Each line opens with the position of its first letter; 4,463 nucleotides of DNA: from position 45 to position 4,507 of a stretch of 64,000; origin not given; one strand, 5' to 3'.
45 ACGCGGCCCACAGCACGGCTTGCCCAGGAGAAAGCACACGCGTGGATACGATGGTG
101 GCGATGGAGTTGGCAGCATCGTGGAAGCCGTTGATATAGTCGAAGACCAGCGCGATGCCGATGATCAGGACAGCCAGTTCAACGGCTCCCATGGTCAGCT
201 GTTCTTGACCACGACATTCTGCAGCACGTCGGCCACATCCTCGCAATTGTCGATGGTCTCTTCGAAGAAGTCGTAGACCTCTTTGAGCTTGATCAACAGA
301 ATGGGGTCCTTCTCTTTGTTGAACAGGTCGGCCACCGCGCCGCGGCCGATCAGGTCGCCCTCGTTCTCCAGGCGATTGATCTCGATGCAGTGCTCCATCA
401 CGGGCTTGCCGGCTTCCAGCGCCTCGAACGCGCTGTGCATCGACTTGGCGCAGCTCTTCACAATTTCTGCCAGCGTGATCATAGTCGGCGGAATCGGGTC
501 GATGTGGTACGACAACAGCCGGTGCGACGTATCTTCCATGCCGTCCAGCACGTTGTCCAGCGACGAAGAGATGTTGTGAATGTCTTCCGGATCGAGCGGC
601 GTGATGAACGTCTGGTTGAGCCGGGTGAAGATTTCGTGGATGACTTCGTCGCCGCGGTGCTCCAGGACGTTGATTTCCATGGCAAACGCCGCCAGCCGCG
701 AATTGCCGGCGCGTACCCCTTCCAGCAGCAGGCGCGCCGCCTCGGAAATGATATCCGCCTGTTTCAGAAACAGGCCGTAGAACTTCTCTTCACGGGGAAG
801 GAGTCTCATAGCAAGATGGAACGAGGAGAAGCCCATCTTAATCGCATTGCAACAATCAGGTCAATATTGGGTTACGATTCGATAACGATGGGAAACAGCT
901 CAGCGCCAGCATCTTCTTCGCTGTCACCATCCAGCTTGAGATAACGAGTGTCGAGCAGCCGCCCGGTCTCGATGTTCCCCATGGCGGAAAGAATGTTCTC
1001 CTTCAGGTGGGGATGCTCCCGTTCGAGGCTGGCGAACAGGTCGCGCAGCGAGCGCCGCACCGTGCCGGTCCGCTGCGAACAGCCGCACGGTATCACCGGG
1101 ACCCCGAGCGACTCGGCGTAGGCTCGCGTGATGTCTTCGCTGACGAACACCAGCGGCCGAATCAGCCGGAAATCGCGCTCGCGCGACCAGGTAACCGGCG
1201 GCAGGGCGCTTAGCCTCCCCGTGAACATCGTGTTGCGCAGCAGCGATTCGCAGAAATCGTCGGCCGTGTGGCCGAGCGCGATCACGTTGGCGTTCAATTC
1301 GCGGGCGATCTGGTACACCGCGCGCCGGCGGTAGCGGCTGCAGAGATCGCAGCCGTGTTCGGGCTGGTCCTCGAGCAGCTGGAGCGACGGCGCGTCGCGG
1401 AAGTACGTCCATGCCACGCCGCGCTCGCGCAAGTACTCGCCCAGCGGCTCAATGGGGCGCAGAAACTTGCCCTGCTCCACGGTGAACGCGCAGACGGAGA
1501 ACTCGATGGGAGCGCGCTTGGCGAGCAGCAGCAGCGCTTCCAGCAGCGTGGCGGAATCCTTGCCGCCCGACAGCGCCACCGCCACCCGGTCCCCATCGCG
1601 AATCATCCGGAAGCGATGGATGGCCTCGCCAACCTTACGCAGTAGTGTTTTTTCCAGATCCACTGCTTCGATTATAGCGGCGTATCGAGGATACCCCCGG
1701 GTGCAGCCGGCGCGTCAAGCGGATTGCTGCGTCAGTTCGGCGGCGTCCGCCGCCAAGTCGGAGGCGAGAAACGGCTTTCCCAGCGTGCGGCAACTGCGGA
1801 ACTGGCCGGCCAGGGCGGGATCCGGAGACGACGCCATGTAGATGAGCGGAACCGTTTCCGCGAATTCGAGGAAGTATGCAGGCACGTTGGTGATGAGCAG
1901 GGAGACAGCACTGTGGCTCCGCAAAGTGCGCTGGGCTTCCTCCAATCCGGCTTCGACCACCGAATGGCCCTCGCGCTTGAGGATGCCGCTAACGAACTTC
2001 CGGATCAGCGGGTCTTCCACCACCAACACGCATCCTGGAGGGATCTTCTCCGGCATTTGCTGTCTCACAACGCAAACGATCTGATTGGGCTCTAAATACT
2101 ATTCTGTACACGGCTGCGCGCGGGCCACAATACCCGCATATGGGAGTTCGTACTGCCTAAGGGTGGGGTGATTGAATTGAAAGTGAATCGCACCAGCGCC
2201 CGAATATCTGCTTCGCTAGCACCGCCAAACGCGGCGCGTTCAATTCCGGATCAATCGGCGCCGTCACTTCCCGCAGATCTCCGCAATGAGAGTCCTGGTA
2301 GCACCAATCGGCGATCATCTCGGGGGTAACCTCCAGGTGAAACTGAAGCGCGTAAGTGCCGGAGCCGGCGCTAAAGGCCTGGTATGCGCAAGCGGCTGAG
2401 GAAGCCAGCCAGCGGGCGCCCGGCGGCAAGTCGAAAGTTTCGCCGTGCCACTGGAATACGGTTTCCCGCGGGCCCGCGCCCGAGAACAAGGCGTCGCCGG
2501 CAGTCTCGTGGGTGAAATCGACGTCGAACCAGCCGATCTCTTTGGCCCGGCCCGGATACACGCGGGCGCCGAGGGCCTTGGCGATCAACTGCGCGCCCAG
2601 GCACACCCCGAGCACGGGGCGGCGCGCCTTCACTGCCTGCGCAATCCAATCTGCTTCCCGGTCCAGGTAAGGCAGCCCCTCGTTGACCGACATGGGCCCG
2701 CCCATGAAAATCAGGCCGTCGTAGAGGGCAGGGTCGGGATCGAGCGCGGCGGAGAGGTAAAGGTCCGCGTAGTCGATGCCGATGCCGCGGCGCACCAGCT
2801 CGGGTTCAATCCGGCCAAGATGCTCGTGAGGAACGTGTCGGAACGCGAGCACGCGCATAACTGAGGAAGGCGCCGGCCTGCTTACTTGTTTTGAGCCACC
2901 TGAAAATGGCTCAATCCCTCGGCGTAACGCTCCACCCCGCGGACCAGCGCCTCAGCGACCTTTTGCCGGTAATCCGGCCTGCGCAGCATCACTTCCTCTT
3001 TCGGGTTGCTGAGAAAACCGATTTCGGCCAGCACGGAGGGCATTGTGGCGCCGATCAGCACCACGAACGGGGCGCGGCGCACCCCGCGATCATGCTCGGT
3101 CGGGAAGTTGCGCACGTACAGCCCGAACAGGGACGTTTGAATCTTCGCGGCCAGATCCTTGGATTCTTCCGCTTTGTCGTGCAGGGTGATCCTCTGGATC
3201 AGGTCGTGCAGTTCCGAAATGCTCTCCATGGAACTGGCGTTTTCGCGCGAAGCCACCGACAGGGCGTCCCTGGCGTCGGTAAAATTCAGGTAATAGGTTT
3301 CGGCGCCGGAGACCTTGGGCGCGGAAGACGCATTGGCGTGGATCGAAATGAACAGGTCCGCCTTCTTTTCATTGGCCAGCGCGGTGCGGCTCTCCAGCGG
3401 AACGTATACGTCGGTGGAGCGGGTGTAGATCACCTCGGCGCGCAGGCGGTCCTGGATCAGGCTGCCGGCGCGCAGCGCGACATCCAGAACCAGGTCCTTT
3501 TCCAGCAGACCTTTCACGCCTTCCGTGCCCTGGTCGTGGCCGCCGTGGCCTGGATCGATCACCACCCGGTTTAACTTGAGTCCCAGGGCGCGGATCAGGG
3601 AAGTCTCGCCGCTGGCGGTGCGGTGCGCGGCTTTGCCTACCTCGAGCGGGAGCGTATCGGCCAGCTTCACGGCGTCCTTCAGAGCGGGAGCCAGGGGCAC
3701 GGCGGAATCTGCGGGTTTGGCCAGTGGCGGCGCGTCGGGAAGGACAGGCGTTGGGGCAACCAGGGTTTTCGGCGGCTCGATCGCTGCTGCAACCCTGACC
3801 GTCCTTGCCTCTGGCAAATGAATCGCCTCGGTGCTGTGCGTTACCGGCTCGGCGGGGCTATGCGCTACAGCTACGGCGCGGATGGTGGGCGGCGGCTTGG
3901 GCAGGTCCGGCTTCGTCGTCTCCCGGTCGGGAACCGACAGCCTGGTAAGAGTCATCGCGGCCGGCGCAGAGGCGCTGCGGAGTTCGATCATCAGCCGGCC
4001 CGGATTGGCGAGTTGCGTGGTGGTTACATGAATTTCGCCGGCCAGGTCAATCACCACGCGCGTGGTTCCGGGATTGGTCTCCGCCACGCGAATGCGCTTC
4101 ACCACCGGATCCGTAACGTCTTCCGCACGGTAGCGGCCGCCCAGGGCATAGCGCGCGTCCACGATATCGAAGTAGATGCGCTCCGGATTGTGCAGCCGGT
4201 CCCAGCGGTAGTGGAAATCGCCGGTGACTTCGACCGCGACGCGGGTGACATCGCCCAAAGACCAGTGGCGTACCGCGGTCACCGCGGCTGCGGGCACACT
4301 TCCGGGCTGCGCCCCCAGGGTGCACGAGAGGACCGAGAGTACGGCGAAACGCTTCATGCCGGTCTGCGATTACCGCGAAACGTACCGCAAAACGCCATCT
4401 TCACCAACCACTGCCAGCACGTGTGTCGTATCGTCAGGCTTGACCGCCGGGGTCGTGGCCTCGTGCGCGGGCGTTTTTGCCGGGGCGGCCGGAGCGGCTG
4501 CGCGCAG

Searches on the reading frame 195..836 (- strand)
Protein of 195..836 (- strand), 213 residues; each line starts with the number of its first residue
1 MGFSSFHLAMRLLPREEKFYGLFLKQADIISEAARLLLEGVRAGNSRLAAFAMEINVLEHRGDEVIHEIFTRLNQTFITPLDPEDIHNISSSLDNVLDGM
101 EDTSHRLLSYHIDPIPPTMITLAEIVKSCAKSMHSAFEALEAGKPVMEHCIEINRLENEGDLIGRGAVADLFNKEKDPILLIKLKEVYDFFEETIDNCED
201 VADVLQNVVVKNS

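Call 44: search_protein_families(library=pfam, proteins=[window:195-836:-], max_evalue=0.00001)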
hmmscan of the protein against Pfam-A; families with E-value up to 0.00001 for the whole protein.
window:195-836:- (213 aa): 1 family
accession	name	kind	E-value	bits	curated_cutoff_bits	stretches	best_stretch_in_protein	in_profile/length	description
PF01865.21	PhoU_div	-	1.2e-21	77.5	24.4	1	13-210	7-213/214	Protein of unknown function DUF47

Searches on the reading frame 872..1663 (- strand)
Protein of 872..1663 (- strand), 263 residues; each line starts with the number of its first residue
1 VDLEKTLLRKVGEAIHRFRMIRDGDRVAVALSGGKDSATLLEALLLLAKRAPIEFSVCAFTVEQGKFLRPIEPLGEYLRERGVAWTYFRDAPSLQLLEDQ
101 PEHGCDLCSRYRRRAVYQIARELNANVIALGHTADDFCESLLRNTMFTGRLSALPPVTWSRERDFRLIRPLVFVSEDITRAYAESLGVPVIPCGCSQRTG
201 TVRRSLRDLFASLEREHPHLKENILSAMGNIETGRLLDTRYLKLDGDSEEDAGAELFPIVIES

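Call 44: search_protein_families(library=pfam, proteins=[window:872-1663:-], max_evalue=0.00001)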
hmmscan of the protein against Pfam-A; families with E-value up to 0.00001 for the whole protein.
window:872-1663:- (263 aa): 1 family
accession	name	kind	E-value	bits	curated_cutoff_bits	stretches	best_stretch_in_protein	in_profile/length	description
PF01171.26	ATP_bind_3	-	1.8e-11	44.5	27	1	27-188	2-161/182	PP-loop family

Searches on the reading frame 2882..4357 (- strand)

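Call 44: search_protein_families(library=pfam, proteins=[window:2882-4357:-], max_evalue=0.00001)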
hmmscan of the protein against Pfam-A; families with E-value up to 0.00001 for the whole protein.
window:2882-4357:- (491 aa): 2 families
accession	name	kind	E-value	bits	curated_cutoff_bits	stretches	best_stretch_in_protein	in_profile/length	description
PF01520.23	Amidase_3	-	2.8e-50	171.2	27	1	265-476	1-173/174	N-acetylmuramoyl-L-alanine amidase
PF11741.13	AMIN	-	1.1e-10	42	20.5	1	29-117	2-90/101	AMIN domain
